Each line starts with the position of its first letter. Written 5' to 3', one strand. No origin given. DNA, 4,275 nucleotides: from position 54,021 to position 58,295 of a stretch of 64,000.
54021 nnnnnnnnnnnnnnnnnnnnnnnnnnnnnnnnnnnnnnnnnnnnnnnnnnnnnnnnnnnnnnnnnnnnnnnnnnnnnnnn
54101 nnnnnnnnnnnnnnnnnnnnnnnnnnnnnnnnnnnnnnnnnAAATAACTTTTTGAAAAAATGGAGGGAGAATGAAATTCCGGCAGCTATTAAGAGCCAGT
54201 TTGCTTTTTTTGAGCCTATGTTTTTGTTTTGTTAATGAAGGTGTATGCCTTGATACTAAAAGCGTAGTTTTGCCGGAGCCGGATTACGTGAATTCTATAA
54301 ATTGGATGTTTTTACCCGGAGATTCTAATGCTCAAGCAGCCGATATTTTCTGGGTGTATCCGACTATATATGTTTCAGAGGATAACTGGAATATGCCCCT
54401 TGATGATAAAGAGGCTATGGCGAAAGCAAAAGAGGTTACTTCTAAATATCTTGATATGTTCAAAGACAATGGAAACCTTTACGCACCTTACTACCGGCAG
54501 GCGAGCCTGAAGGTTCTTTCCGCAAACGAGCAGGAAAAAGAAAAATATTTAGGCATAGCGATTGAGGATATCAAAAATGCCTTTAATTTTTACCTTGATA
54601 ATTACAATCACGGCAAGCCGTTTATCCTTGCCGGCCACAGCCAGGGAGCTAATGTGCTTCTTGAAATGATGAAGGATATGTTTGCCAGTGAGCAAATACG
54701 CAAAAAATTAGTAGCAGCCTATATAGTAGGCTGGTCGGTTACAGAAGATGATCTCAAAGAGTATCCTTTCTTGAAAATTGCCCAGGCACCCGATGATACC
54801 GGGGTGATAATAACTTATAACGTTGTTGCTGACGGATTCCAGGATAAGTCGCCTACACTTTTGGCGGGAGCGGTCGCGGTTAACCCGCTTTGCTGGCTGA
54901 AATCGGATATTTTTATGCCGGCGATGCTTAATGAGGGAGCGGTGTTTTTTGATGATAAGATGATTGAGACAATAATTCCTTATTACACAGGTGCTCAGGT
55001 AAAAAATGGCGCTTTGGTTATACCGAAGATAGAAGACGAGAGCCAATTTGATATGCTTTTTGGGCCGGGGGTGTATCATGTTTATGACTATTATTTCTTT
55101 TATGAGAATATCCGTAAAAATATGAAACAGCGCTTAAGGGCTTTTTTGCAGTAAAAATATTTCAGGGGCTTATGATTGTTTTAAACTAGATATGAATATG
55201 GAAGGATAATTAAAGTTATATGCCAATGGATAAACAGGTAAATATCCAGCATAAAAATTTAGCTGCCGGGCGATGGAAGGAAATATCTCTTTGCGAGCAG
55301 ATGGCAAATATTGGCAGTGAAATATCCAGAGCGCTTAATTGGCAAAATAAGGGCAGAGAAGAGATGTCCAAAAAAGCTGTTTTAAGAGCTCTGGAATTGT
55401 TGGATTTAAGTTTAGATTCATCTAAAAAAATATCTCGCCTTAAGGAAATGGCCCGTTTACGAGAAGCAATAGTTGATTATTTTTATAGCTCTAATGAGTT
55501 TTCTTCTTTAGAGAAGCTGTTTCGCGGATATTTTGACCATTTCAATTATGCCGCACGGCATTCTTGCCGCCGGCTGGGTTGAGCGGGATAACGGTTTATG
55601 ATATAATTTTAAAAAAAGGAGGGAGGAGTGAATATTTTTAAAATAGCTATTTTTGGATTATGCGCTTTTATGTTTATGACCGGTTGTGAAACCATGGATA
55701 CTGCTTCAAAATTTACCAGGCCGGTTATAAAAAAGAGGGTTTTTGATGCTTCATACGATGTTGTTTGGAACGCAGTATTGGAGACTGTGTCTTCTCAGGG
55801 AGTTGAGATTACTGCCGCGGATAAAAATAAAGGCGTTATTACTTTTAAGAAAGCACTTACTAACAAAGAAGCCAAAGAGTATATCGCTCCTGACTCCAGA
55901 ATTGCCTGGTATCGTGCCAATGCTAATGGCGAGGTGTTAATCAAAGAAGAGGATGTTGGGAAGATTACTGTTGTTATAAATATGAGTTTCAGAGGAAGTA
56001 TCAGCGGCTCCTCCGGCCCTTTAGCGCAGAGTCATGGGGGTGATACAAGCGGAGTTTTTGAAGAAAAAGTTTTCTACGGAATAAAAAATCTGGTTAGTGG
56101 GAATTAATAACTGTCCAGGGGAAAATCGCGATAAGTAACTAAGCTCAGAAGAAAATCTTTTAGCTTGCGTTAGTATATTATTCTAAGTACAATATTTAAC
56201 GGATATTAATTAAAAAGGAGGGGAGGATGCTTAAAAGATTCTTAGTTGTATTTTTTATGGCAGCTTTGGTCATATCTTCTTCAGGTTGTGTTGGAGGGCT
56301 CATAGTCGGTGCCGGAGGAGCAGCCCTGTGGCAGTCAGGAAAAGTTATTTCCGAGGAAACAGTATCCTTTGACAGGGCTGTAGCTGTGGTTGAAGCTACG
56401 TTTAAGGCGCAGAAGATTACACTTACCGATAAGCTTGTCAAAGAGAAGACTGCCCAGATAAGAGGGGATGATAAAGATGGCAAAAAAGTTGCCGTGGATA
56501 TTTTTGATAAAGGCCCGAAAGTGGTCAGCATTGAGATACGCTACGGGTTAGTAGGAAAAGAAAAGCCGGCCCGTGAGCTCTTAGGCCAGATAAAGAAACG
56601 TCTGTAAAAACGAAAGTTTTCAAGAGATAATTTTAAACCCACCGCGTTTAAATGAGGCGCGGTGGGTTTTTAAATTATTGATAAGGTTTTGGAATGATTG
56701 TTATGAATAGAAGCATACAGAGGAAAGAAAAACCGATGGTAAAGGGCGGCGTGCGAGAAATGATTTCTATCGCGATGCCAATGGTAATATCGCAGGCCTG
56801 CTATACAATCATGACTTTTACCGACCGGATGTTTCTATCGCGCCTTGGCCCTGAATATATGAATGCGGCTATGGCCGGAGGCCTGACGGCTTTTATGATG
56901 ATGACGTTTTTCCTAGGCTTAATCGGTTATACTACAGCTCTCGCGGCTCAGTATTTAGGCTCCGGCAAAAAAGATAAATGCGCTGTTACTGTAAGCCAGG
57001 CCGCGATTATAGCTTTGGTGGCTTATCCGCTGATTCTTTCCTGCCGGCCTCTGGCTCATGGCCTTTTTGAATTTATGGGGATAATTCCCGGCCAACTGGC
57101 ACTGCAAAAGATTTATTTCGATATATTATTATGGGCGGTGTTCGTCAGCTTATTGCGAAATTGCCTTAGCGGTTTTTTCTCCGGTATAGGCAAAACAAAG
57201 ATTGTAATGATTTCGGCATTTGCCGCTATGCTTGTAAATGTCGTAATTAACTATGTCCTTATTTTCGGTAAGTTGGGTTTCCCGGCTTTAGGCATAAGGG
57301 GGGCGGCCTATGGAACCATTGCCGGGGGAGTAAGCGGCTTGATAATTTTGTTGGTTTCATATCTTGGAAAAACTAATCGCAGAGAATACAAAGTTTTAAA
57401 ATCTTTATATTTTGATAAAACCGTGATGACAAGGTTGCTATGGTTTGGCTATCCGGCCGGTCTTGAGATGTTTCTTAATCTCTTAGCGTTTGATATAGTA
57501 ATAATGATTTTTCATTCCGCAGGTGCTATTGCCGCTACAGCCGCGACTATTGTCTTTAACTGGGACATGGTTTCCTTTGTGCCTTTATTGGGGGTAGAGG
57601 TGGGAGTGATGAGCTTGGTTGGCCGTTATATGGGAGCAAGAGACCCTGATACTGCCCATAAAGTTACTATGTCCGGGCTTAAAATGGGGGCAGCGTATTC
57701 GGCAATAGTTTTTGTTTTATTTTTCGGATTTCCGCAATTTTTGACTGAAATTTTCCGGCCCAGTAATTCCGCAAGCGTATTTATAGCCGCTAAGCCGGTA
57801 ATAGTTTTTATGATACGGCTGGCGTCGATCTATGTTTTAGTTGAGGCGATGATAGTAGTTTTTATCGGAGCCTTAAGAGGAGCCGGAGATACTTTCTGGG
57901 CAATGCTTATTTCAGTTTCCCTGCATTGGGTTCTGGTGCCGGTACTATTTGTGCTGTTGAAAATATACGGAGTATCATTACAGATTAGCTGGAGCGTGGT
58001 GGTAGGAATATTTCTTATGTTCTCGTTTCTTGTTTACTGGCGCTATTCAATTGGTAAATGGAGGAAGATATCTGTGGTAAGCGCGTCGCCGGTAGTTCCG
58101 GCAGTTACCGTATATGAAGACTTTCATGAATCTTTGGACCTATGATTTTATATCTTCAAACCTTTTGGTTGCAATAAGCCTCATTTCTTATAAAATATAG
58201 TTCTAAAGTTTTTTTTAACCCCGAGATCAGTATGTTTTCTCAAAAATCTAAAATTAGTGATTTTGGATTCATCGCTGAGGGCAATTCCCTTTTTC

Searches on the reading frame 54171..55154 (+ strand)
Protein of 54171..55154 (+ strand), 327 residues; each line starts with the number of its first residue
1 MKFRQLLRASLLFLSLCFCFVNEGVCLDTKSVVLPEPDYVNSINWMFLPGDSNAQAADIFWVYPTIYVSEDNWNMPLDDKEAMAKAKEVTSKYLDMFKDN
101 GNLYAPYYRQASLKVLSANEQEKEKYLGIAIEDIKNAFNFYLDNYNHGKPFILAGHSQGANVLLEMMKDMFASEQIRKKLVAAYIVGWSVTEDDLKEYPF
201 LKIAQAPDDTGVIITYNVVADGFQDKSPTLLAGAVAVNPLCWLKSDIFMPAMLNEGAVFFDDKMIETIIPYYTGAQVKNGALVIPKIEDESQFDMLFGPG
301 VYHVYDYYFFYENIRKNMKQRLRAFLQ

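Call 14: search_protein_families(library=pfam, proteins=[window:54171-55154:+], max_evalue=0.01)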
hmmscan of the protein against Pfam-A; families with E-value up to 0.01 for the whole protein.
window:54171-55154:+ (327 aa): 1 family
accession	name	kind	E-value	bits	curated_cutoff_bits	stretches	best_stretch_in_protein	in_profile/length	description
PF11288.14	DUF3089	-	2.3e-59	200.9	23.4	1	57-226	1-171/207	Protein of unknown function (DUF3089)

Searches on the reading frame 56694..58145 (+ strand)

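Call 14: search_protein_families(library=pfam, proteins=[window:56694-58145:+], max_evalue=0.01)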
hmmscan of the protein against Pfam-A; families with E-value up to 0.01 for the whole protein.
window:56694-58145:+ (483 aa): 2 families
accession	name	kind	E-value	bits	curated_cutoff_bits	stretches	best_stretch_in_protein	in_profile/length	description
PF01554.23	MatE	-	8.3e-36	123.6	24.9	2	29-188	1-161/161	MatE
PF07226.16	DUF1422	-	0.0024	18.3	23.2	1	49-92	47-90/114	Protein of unknown function (DUF1422)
